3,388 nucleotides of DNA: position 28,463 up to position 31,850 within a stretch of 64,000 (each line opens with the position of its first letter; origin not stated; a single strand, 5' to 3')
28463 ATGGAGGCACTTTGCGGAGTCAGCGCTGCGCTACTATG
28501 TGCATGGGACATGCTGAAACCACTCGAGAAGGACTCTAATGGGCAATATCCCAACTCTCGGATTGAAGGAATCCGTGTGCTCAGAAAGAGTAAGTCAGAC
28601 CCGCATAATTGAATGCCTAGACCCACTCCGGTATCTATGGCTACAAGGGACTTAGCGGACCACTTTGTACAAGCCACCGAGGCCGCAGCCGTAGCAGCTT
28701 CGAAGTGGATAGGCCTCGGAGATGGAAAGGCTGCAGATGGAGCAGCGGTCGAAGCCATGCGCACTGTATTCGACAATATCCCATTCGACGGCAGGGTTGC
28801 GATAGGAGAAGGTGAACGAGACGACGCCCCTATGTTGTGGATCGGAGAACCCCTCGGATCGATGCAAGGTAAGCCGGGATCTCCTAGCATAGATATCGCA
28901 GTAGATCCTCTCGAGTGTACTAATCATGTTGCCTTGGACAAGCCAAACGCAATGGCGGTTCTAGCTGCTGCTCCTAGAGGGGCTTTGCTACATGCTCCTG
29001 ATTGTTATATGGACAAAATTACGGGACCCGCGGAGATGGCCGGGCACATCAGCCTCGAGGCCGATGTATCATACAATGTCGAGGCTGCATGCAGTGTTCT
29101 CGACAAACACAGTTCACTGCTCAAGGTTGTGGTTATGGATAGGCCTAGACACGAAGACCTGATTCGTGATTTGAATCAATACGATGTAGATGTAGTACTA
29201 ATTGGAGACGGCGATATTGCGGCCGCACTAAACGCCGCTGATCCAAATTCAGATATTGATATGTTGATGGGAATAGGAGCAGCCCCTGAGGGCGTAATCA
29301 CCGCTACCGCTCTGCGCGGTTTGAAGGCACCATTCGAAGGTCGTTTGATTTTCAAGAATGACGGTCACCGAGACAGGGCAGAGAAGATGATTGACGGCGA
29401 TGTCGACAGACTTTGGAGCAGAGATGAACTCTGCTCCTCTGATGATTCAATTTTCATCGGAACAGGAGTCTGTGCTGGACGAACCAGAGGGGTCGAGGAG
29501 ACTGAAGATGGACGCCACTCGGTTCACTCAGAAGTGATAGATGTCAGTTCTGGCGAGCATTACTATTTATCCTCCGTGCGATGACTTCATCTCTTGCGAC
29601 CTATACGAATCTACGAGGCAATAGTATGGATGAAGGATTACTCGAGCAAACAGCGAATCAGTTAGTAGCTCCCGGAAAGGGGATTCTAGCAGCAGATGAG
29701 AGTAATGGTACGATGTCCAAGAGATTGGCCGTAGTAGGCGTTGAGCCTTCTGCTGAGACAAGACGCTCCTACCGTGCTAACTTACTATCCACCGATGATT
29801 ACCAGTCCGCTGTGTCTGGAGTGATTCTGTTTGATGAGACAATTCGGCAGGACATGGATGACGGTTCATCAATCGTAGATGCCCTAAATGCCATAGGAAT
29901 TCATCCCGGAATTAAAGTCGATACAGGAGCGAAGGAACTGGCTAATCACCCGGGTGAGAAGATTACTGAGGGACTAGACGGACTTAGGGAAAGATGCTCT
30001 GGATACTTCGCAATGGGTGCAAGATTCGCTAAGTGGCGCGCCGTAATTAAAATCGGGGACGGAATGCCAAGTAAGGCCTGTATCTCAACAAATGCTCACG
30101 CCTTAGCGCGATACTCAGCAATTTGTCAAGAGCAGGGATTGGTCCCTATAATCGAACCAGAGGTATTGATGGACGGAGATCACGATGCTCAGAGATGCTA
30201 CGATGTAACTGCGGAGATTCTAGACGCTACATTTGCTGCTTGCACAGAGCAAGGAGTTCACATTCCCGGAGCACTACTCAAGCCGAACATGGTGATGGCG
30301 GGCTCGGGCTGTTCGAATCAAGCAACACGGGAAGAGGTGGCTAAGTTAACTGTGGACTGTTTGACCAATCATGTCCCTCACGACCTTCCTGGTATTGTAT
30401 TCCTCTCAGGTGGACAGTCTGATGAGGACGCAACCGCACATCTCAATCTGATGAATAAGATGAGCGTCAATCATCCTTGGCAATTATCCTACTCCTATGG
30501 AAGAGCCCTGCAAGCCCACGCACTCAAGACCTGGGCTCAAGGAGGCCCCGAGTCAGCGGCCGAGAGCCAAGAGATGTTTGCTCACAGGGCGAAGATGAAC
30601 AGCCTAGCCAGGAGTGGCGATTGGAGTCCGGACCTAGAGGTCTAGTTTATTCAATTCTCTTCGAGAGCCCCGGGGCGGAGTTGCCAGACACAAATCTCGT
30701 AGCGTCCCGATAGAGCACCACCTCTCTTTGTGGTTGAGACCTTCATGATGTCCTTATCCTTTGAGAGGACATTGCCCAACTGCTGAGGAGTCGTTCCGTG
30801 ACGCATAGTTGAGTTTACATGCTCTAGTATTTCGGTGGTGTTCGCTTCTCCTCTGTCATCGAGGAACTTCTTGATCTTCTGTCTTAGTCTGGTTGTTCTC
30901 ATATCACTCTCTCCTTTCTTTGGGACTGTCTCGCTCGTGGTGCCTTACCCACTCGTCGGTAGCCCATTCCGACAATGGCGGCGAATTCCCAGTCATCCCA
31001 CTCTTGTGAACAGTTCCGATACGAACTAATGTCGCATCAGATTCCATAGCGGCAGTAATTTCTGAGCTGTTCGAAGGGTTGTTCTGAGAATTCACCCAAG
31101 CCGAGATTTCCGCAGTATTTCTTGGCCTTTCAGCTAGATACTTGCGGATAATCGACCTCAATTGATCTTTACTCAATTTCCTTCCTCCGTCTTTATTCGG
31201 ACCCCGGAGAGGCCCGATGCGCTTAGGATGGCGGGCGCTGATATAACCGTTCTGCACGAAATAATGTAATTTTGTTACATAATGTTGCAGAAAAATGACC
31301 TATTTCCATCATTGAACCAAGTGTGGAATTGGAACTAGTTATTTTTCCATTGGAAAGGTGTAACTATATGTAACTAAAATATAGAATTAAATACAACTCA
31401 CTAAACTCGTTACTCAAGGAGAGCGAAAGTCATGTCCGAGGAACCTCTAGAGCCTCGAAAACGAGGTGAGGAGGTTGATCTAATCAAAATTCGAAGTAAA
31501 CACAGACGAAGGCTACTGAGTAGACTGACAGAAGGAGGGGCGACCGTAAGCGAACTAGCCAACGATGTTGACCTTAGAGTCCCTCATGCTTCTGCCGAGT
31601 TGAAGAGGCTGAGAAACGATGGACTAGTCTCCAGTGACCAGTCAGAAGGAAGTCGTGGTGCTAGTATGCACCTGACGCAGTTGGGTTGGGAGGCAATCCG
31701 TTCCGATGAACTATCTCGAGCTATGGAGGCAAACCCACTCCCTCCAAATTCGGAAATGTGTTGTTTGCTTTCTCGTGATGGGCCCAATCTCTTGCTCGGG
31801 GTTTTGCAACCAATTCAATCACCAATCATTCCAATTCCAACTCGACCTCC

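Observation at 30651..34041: Uncharacterised three-gene DNA-binding module: two tandem paralogous small basic proteins facing an 869-aa wHTH-headed giant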

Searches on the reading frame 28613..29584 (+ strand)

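Call 3: search_protein_families(library=pfam, proteins=[window:28613-29584:+], max_evalue=1)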
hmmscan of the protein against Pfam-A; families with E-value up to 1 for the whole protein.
window:28613-29584:+ (323 aa): 2 families
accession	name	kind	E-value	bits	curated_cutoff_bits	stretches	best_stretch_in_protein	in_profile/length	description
PF03320.18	FBPase_glpX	-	4.4e-100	335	27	1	12-316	1-300/307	Bacterial fructose-1,6-bisphosphatase, glpX-encoded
PF05157.20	MshEN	-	0.2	12.1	23.1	1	172-209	42-83/90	MshEN domain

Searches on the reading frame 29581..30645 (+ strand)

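Call 3: search_protein_families(library=pfam, proteins=[window:29581-30645:+], max_evalue=1)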
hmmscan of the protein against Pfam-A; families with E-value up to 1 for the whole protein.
window:29581-30645:+ (354 aa): 1 family
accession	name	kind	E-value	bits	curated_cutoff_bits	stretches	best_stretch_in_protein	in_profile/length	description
PF00274.25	Glycolytic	-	2.3e-131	438.2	22.2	1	21-350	2-331/349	Fructose-bisphosphate aldolase class-I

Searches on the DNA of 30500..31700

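Call 43: search_rna_families(source=window, start=30500, end=31700, threshold=evalue, max_evalue=10)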
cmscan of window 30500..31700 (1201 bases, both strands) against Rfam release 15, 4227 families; matches with E-value up to 10: 2.
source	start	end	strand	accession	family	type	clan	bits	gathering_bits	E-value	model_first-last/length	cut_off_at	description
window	30533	30548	+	RF01792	eiav_FSE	Cis-reg; frameshift_element;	-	12.2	40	8.2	2-18/35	no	ribosomal frameshift site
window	31337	31501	+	RF02988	GEBRO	Gene; sRNA;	-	12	284.7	1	1-350/350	no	GEBRO RNA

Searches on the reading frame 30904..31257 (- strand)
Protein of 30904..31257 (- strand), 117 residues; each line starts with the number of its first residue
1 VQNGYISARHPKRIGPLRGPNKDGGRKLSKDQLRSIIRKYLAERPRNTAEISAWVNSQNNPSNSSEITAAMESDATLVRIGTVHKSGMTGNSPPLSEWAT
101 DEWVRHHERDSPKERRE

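Call 3: search_protein_families(library=pfam, proteins=[window:30904-31257:-], max_evalue=1)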
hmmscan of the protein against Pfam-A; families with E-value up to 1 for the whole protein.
window:30904-31257:- (117 aa): 2 families
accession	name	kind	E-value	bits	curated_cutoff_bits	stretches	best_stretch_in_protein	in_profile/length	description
PF12976.13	DUF3860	-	5.9e-24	84.3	27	1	31-117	4-92/93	Domain of Unknown Function with PDB structure (DUF3860)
PF25573.1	TPR_PSMD3_N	-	0.15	12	27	1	26-76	36-81/306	PSMD3-like, N-terminal TPR repeats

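Call 6: search_solved_structures(query=window:30904-31257:-, max_evalue=1, show_alignments=2)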
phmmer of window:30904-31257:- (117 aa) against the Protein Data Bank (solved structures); distinct sequences matched with E-value up to 1: 5.
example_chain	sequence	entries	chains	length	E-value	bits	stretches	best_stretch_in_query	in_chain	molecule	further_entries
2od5_A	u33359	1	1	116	6.7e-12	49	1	31-107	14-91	hypothetical protein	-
9bal_A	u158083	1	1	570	0.066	16.8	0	26-65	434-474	Surface glycan-binding protein A (SGBP-A)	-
9bam_A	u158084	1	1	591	0.072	16.7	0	26-65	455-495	Surface glycan-binding protein A (SGBP-A)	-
9kq1_A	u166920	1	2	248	0.55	13.9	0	61-106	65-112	SDR superfamily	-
9jve_A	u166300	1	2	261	0.63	13.7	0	61-106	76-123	SDR family NAD(P)-dependent oxidoreductase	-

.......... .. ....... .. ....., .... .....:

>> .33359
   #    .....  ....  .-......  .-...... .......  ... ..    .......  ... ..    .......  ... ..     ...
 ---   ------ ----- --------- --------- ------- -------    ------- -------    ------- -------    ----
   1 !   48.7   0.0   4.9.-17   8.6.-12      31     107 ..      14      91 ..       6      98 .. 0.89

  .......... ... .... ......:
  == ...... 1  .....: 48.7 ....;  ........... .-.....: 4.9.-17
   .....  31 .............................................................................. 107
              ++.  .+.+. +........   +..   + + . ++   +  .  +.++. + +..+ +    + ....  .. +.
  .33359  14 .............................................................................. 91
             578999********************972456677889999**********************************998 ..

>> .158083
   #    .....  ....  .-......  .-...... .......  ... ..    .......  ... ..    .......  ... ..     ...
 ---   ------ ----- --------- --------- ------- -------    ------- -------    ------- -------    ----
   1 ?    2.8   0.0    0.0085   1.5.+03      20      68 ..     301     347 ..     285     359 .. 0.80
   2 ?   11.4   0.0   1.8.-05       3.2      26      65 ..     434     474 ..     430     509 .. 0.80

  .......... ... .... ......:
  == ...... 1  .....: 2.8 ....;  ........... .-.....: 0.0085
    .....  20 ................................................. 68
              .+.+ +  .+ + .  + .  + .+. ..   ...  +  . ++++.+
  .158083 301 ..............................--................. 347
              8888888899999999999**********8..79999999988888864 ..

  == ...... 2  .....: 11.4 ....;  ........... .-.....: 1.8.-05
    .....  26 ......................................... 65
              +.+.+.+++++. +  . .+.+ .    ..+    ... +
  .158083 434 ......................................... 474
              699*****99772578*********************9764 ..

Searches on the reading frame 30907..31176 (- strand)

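Call 79: search_protein_families(library=ncbifam, proteins=[window:30907-31176:-], max_evalue=1)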
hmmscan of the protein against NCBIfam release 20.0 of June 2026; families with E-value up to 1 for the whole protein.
window:30907-31176:- (90 aa): 1 family
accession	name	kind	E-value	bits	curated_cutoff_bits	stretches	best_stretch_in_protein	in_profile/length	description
TIGR00609.1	recB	equivalog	0.017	13.2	696.05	1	9-59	686-736/1175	exodeoxyribonuclease V subunit beta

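Call 80: search_protein_families(library=phrogs, proteins=[window:30907-31176:-], max_evalue=1)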
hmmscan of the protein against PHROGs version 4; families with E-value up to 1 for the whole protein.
window:30907-31176:- (90 aa): 0 families
